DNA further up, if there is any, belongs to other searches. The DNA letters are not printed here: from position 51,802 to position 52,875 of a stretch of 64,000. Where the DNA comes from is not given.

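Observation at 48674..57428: Candidate amine-forming pathway: GNAT (divergent) | AT-reductase fusion | DapB-like reductase | DegT aminotransferase | GGT | DapF | GlpQ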

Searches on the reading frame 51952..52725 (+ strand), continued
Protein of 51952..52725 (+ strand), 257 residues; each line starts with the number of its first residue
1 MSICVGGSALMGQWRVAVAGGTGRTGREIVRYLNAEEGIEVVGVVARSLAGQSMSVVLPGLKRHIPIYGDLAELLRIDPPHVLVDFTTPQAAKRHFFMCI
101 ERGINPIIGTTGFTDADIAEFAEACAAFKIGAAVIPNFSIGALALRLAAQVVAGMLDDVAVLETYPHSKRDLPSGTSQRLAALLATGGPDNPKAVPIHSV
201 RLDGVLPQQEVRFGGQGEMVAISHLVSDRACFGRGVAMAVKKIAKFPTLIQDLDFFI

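Call 68: find_encoding_contigs(protein=P0323, flank=6000, max_places=8)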
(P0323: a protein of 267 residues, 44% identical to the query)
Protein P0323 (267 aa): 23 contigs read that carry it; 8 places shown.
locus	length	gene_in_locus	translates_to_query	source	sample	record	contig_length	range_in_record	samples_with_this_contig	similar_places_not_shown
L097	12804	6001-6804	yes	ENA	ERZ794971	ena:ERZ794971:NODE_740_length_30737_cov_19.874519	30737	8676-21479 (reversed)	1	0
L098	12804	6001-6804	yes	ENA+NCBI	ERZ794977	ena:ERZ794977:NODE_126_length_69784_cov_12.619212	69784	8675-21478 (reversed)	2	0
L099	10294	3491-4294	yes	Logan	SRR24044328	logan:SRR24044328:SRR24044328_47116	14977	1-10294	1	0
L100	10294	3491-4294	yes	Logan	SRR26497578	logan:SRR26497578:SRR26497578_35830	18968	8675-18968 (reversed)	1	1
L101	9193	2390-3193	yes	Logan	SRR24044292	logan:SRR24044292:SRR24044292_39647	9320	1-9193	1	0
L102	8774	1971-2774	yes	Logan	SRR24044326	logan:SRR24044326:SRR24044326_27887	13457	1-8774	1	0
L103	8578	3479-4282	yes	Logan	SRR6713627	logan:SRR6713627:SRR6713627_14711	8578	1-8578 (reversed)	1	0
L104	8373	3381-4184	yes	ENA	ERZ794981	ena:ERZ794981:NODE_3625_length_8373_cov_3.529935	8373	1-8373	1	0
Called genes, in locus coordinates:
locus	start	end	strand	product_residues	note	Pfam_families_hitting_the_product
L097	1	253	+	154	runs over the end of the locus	PF10673:DUF2487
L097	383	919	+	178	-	PF25471:TM_PetC, PF00355:Rieske (weak)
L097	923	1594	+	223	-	PF00033:Cytochrome_B, PF13631:Cytochrom_B_N_2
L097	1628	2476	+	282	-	PF00032:Cytochrom_B_C, PF00034:Cytochrom_C (faint), PF13442:Cytochrome_CBB3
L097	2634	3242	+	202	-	PF07187:DUF1405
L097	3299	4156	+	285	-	PF09577:Spore_YpjB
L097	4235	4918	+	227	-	PF04298:Zn_peptidase_2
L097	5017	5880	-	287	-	PF02588:YitT_membrane, PF10035:DUF2179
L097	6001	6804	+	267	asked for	PF01113:DapB_N, PF05173:DapB_C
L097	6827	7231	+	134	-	PF02142:MGS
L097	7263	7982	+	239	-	PF02585:PIG-L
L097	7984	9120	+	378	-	PF13439:Glyco_transf_4, PF13477:Glyco_trans_4_2, PF13579:Glyco_trans_4_4, PF00534:Glycos_transf_1, PF13692:Glyco_trans_1_4, PF20706:GT4-conflict, PF13524:Glyco_trans_1_2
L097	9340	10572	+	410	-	PF01743:PolyA_pol, PF12627:PolyA_pol_RNAbd, PF13735:tRNA_NucTran2_2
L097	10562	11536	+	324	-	PF08279:HTH_11, PF03099:BPL_LplA_LipB, PF16917:BPL_LplA_LipB_2 (faint), PF02237:BPL_C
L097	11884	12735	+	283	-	PF02548:Pantoate_transf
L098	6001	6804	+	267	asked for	PF01113:DapB_N, PF05173:DapB_C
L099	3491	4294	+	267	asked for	PF01113:DapB_N, PF05173:DapB_C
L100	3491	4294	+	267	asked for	PF01113:DapB_N, PF05173:DapB_C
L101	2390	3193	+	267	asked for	PF01113:DapB_N, PF05173:DapB_C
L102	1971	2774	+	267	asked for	PF01113:DapB_N, PF05173:DapB_C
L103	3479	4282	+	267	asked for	PF01113:DapB_N, PF05173:DapB_C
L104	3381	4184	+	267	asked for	PF01113:DapB_N, PF05173:DapB_C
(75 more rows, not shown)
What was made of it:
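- Tried and rejected: Three context look-ups hit other organisms: P0323 is a Bacillales qcr-ypjB-dapB-mgsA locus (call 68).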

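Call 73: find_encoding_contigs(protein=P0049, flank=3000, max_places=3)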
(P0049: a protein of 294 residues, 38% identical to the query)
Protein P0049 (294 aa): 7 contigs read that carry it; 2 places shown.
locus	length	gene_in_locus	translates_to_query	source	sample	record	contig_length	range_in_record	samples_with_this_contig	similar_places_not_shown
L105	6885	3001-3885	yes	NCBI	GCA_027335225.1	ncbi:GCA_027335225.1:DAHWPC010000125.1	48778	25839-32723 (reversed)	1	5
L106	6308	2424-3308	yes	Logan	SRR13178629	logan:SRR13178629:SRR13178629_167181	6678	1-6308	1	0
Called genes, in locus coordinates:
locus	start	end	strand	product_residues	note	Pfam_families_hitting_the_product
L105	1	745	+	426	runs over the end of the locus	PF00675:Peptidase_M16, PF05193:Peptidase_M16_C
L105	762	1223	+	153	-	PF00692:dUTPase, PF22769:DCD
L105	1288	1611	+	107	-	-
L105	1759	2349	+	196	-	PF11181:YflT (weak), PF06897:DUF1269 (weak)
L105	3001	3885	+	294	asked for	PF01113:DapB_N, PF05173:DapB_C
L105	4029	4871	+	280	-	PF16924:DpaA_N, PF02826:2-Hacid_dh_C (weak)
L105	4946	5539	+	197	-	PF02441:Flavoprotein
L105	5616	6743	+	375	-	PF01118:Semialdhyde_dh, PF02774:Semialdhyde_dhC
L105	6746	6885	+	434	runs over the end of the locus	PF00696:AA_kinase, PF13840:ACT_7, PF22468:ACT_9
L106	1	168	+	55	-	?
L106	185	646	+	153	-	PF00692:dUTPase, PF22769:DCD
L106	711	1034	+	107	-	-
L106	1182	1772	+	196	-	PF11181:YflT (weak), PF06897:DUF1269 (weak)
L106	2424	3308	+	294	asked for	PF01113:DapB_N, PF05173:DapB_C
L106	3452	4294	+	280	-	PF16924:DpaA_N, PF02826:2-Hacid_dh_C (weak)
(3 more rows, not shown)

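Call 74: find_encoding_contigs(protein=P0090, flank=3000, max_places=3)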
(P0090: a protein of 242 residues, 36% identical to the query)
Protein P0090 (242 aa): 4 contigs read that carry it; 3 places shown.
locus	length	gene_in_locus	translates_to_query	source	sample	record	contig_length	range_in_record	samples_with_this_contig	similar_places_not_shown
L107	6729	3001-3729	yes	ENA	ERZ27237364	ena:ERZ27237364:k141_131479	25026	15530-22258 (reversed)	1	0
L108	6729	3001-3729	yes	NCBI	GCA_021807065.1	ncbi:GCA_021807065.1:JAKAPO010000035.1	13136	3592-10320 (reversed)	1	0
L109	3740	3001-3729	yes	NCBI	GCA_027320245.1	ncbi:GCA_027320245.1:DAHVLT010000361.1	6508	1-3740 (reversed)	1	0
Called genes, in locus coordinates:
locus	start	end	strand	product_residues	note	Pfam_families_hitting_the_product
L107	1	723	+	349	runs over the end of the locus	-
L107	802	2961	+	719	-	PF00580:UvrD-helicase, PF01443:Viral_helicase1 (faint), PF13086:AAA_11 (weak), PF13245:AAA_19, PF13361:UvrD_C, PF13538:UvrD_C_2, PF12073:DUF3553 (weak), PF21196:PcrA_UvrD_tudor, +1 more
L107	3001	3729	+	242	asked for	PF01113:DapB_N, PF05173:DapB_C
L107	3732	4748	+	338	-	PF01118:Semialdhyde_dh, PF02774:Semialdhyde_dhC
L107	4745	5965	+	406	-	PF00696:AA_kinase, PF13840:ACT_7, PF22468:ACT_9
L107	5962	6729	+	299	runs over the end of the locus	PF00701:DHDPS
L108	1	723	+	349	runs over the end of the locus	-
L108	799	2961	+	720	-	PF00580:UvrD-helicase, PF01443:Viral_helicase1 (faint), PF13086:AAA_11 (weak), PF13245:AAA_19, PF13361:UvrD_C, PF13538:UvrD_C_2 (weak), PF12073:DUF3553 (weak), PF21196:PcrA_UvrD_tudor, +1 more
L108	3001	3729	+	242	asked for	PF01113:DapB_N, PF05173:DapB_C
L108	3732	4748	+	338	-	PF01118:Semialdhyde_dh, PF02774:Semialdhyde_dhC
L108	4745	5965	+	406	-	PF00696:AA_kinase, PF13840:ACT_7, PF22468:ACT_9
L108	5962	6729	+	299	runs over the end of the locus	PF00701:DHDPS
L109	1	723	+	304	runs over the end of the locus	-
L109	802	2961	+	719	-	PF00580:UvrD-helicase, PF01443:Viral_helicase1 (faint), PF13086:AAA_11 (weak), PF13245:AAA_19, PF13361:UvrD_C, PF13538:UvrD_C_2, PF12073:DUF3553 (weak), PF21196:PcrA_UvrD_tudor, +1 more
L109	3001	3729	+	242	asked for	PF01113:DapB_N, PF05173:DapB_C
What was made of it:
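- On DapB (4-hydroxy-tetrahydrodipicolinate reductase): Two His-His-type homologs I looked up (P0049, P0090) sit with asd/lysC, one also with dapA and the other with dpaAB (calls 73, 74).
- Two His-His-type DapB homologs that I looked up (P0049, P0090) sit with asd/lysC, one also with dapA and the other with dpaAB (calls 73, 74). The gene is always attached to the fusion, whereas two His-His-type DapB genes I looked up sit with asd and lysC, one also with dapA (calls 73, 74).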
